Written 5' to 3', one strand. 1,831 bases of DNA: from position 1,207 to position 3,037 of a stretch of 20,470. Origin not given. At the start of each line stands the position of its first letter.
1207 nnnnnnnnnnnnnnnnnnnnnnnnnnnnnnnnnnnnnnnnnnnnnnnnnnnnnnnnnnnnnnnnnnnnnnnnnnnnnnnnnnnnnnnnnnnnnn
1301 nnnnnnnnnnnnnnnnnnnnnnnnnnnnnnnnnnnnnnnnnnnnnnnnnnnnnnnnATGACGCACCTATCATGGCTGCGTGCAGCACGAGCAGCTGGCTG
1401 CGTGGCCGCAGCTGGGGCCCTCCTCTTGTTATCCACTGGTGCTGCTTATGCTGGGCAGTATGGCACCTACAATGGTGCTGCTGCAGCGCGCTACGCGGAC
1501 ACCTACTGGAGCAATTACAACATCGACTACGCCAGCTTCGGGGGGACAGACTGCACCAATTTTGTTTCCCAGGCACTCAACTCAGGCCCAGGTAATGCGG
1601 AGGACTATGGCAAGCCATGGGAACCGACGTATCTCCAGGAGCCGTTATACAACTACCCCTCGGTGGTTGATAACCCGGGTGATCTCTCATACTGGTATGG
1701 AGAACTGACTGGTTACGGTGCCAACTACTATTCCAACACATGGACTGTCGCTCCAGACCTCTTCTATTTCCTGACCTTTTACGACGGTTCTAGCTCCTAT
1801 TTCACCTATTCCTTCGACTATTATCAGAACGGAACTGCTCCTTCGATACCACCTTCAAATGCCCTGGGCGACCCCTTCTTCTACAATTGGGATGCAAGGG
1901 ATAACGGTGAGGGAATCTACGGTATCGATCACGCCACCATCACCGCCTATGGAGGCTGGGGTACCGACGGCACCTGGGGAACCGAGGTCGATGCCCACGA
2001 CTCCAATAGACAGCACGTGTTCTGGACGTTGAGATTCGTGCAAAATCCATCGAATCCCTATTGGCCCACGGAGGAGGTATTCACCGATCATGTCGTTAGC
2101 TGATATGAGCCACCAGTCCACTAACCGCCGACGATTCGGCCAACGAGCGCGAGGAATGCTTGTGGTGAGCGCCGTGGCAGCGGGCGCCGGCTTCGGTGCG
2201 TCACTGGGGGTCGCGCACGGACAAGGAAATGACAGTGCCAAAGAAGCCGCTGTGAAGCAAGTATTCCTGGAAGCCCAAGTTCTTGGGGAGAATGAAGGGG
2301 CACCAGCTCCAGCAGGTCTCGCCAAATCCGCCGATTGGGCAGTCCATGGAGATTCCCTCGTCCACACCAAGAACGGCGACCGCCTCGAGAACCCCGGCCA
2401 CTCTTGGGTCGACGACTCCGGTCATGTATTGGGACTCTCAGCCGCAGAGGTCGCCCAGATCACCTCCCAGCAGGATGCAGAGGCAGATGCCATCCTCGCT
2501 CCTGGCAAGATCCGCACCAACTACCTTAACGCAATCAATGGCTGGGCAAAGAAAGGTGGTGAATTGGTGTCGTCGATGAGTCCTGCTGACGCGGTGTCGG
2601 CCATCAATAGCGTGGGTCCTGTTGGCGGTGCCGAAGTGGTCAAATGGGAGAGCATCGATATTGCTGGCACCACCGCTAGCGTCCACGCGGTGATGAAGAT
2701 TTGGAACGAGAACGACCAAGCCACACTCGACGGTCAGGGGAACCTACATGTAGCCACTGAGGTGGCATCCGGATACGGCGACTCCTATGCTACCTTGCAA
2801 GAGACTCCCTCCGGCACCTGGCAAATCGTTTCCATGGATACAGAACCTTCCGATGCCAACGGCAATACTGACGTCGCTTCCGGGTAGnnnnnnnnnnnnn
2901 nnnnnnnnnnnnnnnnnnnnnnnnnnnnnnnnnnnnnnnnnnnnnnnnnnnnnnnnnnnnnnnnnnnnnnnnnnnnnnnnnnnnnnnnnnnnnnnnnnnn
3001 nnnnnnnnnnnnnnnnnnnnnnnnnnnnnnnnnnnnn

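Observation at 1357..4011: Overlapping operon of a secreted Amidase_6 (NlpC/P60-like) protein, two exported or membrane unknowns and a CxxC zinc-ribbon protein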

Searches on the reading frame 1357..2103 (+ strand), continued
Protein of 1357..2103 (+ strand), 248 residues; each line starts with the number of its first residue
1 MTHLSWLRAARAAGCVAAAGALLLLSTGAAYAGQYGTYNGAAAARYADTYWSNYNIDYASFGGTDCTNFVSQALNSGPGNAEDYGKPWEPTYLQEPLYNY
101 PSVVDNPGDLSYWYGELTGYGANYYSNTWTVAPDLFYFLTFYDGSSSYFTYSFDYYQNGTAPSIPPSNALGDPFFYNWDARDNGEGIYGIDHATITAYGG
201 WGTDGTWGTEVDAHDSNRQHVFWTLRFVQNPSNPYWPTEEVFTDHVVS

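Call 107: search_protein_families(library=pfam, proteins=[L056:1548-2360:+, L057:1783-3048:+, L060:2529-3365:+, L075:2457-3110:+, L074:5537-5986:+, L050:4678-6090:+, L050:2455-3075:+, L072:2089-2412:+, L060:3444-3782:+, L075:2035-2400:+], max_evalue=0.01)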
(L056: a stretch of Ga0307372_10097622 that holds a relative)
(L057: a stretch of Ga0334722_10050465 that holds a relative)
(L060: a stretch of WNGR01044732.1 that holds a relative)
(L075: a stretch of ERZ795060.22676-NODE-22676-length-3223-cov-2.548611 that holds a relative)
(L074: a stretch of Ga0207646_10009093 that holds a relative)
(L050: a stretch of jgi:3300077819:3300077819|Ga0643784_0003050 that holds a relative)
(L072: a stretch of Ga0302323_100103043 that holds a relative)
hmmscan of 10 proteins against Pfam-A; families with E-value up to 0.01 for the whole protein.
L056:1548-2360:+ (271 aa): 1 family
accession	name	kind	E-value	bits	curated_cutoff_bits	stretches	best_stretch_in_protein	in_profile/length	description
PF20586.3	DUF6788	-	1.2e-06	29.1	27.2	1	9-52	23-66/103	Family of unknown function (DUF6788)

L057:1783-3048:+ (422 aa): 2 families
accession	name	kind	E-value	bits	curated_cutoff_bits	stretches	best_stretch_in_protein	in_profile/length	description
PF05343.19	Peptidase_M42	-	3.4e-83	279.5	23.2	1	126-415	1-292/292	M42 glutamyl aminopeptidase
PF01546.33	Peptidase_M20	-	9.5e-06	26.1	24.6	1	254-421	24-205/206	Peptidase family M20/M25/M40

L060:2529-3365:+ (279 aa): 0 families

L075:2457-3110:+ (218 aa): 0 families

L074:5537-5986:+ (150 aa): 0 families

L050:4678-6090:+ (470 aa): 0 families

L050:2455-3075:+ (206 aa): 0 families

L072:2089-2412:+ (108 aa): 0 families

L060:3444-3782:+ (113 aa): 0 families

L075:2035-2400:+ (122 aa): 0 families

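Call 110: search_protein_families(library=pfam, proteins=[L056:1566-2360:+], max_evalue=10)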
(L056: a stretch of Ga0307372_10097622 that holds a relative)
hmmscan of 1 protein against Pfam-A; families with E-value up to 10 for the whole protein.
L056:1566-2360:+ (265 aa): 1 family
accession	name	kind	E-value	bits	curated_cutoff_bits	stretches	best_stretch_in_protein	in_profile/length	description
PF20586.3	DUF6788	-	1.4e-06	28.9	27.2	1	5-46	25-66/103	Family of unknown function (DUF6788)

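Call 111: search_solved_structures(query=L056:1566-2360:+, max_evalue=1)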
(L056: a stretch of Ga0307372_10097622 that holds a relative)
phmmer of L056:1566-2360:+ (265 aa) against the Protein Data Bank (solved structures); distinct sequences matched with E-value up to 1: 6.
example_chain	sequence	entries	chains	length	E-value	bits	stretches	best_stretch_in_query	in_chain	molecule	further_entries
2eua_A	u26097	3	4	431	0.19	14.4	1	38-119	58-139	Menaquinone-specific isochorismate synthase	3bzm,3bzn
4v3p_SA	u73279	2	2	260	0.34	13.6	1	61-134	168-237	40S ribosomal protein SA | 40S ribosomal protein S2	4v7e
4jig_A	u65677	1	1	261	0.44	13.2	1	47-89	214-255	Dehydrogenase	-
5tqm_A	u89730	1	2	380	0.61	12.8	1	128-200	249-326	Cinnamoyl-CoA Reductase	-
5dcm_B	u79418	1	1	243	0.67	12.6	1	78-148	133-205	PhoB family transcriptional regulator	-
5dcl_A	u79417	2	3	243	0.69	12.6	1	78-148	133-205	PhoB family transcriptional regulator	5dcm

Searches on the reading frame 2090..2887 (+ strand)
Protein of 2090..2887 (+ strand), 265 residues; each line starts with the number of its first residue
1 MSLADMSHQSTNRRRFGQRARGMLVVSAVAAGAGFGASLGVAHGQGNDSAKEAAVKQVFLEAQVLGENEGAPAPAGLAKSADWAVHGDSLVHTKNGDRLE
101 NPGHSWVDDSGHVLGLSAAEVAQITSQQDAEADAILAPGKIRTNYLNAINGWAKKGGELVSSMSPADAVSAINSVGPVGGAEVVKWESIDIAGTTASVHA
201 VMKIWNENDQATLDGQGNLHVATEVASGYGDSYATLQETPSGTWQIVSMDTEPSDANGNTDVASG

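Call 6: search_protein_families(library=pfam, proteins=[window:2090-2887:+], max_evalue=1)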
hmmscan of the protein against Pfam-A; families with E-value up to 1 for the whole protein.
window:2090-2887:+ (265 aa): 0 families

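Call 7: search_protein_families(library=ncbifam, proteins=[window:2090-2887:+], max_evalue=1)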
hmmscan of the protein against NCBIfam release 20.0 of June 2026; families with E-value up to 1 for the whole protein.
window:2090-2887:+ (265 aa): 0 families

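Call 11: find_homologous_proteins(query=window:2090-2887:+)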
Query window:2090-2887:+ (265 aa): 1 proteins with E <= 0.001 among 3960 candidates.
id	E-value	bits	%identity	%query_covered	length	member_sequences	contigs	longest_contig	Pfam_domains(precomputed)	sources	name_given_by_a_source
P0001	3.4e-150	516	100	92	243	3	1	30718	-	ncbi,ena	-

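Call 28: search_protein_representatives(protein=window:2225-2884:+)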
Query: 220 residues. Proteins with E-value up to 0.001 (for the whole library): 32; up to 1e-10: 14; up to 1e-30: 1. The best 32 are listed.
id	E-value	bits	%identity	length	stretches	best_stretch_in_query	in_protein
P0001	3.8e-137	471.0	100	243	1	1-220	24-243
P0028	2.9e-24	102.1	34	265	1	4-212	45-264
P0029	1.1e-23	100.2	39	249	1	1-220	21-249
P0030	3.6e-19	85.5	34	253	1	6-211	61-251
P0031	3.5e-16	75.7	35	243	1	9-208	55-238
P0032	3.8e-16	75.6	33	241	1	3-207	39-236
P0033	7.9e-15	71.3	34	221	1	8-208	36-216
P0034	2.2e-14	69.8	35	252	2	44-210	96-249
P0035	1.1e-13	67.6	35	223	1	3-205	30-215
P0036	2.5e-13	66.4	34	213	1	6-210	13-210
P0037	6.1e-13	65.1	36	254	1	9-208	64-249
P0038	1.2e-12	64.1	33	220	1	3-208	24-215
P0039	1.9e-11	60.3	29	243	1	10-205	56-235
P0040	5.2e-11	58.8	33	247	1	8-208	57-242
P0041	4.4e-10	55.8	32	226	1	7-209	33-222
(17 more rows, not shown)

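Call 31: find_encoding_contigs(protein=P0028, flank=8000, max_places=3)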
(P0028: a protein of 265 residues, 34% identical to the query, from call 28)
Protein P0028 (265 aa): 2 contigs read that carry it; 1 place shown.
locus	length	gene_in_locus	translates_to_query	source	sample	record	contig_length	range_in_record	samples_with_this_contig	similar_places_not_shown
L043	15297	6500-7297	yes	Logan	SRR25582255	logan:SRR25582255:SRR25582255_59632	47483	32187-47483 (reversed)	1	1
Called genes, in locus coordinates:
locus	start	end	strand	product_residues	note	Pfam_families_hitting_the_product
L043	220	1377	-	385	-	-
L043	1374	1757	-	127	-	PF03551:PadR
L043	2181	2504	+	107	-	-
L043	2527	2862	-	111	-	PF00392:GntR, PF13545:HTH_Crp_2 (weak)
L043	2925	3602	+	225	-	-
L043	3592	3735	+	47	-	-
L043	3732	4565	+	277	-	-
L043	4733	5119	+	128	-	-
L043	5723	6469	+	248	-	PF12671:Amidase_6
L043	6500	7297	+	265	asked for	-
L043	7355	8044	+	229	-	-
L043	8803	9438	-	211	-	-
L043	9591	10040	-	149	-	PF00665:rve, PF13683:rve_3, PF13333:rve_2 (weak)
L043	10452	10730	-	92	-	PF01527:HTH_Tnp_1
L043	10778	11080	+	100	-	-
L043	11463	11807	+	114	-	-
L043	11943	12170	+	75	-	-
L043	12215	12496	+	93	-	PF08281:Sigma70_r4_2 (weak)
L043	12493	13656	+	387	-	-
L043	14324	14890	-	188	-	-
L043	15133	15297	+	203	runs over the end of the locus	PF00440:TetR_N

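Call 34: find_encoding_contigs(protein=P0029, flank=6000, max_places=3)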
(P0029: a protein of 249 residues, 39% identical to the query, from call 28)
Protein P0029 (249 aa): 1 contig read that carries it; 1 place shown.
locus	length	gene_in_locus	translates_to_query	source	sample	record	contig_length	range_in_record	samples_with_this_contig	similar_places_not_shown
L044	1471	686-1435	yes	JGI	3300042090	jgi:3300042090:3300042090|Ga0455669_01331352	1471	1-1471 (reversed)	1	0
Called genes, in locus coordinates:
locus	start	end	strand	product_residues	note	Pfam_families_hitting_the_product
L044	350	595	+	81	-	-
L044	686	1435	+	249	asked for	-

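Call 35: find_encoding_contigs(protein=P0030, flank=6000, max_places=3)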
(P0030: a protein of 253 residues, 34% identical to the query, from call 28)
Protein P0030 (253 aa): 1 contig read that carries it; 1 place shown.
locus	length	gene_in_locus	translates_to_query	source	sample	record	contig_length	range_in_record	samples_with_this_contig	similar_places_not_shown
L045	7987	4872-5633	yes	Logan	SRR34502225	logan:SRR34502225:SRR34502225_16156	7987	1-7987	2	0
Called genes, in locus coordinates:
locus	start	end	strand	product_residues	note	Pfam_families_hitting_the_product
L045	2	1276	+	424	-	?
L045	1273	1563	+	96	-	-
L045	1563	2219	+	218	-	-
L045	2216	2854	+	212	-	PF00578:AhpC-TSA (weak), PF08534:Redoxin (weak)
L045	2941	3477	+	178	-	PF08534:Redoxin (faint)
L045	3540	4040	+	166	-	-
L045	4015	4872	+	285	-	PF12671:Amidase_6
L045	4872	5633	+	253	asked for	-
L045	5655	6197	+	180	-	-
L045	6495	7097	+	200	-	-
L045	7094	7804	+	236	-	PF08808:RES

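Call 40: find_encoding_contigs(protein=P0031, flank=6000, max_places=2)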
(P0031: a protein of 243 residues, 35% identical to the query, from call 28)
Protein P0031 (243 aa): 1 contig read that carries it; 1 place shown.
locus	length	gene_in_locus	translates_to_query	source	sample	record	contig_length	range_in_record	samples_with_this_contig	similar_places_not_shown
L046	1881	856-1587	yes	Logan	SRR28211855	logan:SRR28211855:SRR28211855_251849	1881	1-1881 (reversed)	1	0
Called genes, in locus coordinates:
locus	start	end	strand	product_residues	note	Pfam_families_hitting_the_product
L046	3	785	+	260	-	?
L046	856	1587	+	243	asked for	-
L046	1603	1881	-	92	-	?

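Call 41: find_encoding_contigs(protein=P0032, flank=6000, max_places=2)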
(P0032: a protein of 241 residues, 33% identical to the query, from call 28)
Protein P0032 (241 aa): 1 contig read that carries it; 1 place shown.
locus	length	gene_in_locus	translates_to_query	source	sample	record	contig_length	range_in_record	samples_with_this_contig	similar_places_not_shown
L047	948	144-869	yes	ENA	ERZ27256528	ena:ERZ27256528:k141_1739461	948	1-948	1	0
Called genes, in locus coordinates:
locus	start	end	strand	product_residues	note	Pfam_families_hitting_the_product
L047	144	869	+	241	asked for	-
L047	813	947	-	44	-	?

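Call 42: find_encoding_contigs(protein=P0040, flank=6000, max_places=2)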
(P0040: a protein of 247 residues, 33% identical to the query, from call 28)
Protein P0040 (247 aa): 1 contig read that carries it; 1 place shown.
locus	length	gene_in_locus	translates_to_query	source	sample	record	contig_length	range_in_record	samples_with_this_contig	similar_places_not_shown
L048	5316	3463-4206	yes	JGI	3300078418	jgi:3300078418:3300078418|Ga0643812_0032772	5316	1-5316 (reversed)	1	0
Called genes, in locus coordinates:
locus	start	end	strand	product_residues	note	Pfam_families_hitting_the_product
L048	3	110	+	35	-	?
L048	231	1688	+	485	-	PF02133:Transp_cyt_pur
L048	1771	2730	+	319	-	PF00248:Aldo_ket_red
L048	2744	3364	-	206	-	PF00156:Pribosyltran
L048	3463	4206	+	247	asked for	-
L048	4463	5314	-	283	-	?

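Call 43: search_protein_families(library=pfam, proteins=[L046:3-785:+, L048:4463-5314:-, L043:2925-3602:+, L043:3732-4565:+, L043:4733-5119:+, L043:8803-9438:-, L045:5655-6197:+, L045:3540-4040:+, L043:7355-8044:+, L046:1603-1881:-], max_evalue=0.1)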
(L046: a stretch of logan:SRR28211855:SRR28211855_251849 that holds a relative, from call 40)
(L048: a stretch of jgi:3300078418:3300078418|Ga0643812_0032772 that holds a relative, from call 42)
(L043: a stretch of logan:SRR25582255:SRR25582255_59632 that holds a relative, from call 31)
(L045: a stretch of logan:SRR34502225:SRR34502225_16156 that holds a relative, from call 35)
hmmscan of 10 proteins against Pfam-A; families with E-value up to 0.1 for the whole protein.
L046:3-785:+ (260 aa): 5 families
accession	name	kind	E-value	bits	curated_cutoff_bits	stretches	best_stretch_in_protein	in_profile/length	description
PF00106.31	adh_short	-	9.9e-45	152.9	26.6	1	7-193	2-189/195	short chain dehydrogenase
PF13561.12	adh_short_C2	-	1e-31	110.8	27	1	12-208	1-199/236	Enoyl-(Acyl carrier protein) reductase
PF08659.16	KR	-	1.1e-10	42.1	22.6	1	7-163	2-159/180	KR domain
PF01370.27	Epimerase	-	1.4e-07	31.6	20.9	1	8-171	1-160/240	NAD dependent epimerase/dehydratase family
PF02719.21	Polysacc_synt_2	-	0.093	12.3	20.2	0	9-170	2-155/293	Polysaccharide biosynthesis protein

L048:4463-5314:- (283 aa): 2 families
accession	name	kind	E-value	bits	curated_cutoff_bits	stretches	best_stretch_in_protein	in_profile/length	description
PF05199.19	GMC_oxred_C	-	3.9e-25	89.4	24.6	1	137-271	1-139/139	GMC oxidoreductase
PF00732.25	GMC_oxred_N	-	2.3e-07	31.3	23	1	2-51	182-218/218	GMC oxidoreductase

L043:2925-3602:+ (225 aa): 2 families
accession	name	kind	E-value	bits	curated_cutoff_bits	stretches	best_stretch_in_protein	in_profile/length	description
PF02101.21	Ocular_alb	-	0.013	14.9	25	1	35-102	29-96/403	Ocular albinism type 1 protein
PF14016.12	DUF4232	-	0.027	15.1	27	1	84-118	9-44/129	Domain of unknown function (DUF4232)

L043:3732-4565:+ (277 aa): 1 family
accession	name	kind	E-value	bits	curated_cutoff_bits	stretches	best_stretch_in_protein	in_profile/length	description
PF13501.12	SoxY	-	0.036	14.7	28.4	0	220-257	50-87/112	Sulfur oxidation protein SoxY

L043:4733-5119:+ (128 aa): 6 families
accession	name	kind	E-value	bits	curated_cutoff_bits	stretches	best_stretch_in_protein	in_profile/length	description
PF08496.15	Peptidase_S49_N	-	0.0048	17.4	27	1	5-60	13-68/147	Peptidase family S49 N-terminal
PF00558.24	Vpu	-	0.016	15.4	24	1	4-64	9-68/81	Vpu protein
PF03740.19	PdxJ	-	0.034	13.7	24.5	1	59-107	69-117/234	Pyridoxal phosphate biosynthesis protein PdxJ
PF19911.4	DUF6384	-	0.043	13.4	25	1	4-106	100-198/308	Family of unknown function (DUF6384)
PF23153.1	Aip3p_Bud6_N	-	0.046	14.4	27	1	35-111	4-75/109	Aip3p/Bud6 N-terminal domain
PF05493.18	ATP_synt_H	-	0.053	14.5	25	1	4-33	3-32/62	ATP synthase subunit H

L043:8803-9438:- (211 aa): 0 families

L045:5655-6197:+ (180 aa): 1 family
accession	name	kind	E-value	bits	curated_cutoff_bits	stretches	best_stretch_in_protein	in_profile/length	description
PF10814.13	CwsA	-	0.015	16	26.7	1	18-56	83-121/134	Cell wall synthesis protein CwsA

L045:3540-4040:+ (166 aa): 0 families

L043:7355-8044:+ (229 aa): 1 family
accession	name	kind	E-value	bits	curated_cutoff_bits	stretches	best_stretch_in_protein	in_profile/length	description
PF25613.1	DUF7941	-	0.059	13.3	27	0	140-166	92-118/276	Family of unknown function (DUF7941)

L046:1603-1881:- (92 aa): 0 families

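Call 51: predict_structure(alignment_id=A2)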
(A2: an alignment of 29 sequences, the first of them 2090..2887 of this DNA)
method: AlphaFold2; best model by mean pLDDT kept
length: 265 residues; sequences in the alignment: 29
mean_pLDDT: 83.4   pTM: 0.77
mean pLDDT of the five models: 83.4, 83.3, 82.7, 82.4, 81.9
residues with pLDDT >= 90: 190; 70-90: 14; 50-70: 22; < 50: 39
segments of 3 or more residues with pLDDT < 50: 11-43, 262-265
pLDDT, mean of each block of 10 residues (from residue 1): 53 41 35 40 63 97 96 84 92 95 93 95 96 97 96 95 95 93 96 97 95 96 93 97 97 62 39
secondary structure, 60 per line:
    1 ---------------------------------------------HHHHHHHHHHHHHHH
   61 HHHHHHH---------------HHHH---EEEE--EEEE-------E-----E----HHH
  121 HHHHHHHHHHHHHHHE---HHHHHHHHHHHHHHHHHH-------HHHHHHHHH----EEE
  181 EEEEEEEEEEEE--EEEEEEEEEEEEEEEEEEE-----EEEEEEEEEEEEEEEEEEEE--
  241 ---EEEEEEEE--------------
elements in order: H46-67 H83-86 E90-93 E96-99 H118-135 H140-157 H165-173 E178-192 E195-213 E219-238 E244-251

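Call 78: search_protein_families(library=phrogs, proteins=[window:2090-2887:+], max_evalue=0.01)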
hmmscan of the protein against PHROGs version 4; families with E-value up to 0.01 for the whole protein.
window:2090-2887:+ (265 aa): 0 families

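Call 89: search_solved_structures(query=A2, max_evalue=1)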
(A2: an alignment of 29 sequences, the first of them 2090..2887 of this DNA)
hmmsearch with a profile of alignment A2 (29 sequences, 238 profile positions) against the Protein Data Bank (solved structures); distinct sequences matched with E-value up to 1: 0.

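Call 98: search_protein_families(library=pfam, alignment_id=A2, max_evalue=1)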
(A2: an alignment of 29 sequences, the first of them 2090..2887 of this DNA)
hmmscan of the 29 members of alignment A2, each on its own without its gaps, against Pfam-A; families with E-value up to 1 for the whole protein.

A. member 1, window:2090-2887:+ (265 aa): 0 families

B. families by the number of members that match (of 29 scanned): 8 families
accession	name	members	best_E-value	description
PF03487.18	IL13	1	0.0087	Interleukin-13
PF13577.12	SnoaL_4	1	0.012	SnoaL-like domain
PF16723.11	DUF5065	1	0.028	Domain of unknown function (DUF5065)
PF07628.16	DUF1589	1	0.046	Protein of unknown function (DUF1589)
PF01313.24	Bac_export_3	1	0.069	Bacterial export proteins, family 3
PF05309.16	TraE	1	0.13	TraE protein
PF16556.11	IL17R_fnIII_D1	1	0.24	Interleukin-17 receptor, fibronectin-III-like domain 1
PF12818.12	Tegument_dsDNA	1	0.26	dsDNA viral tegument protein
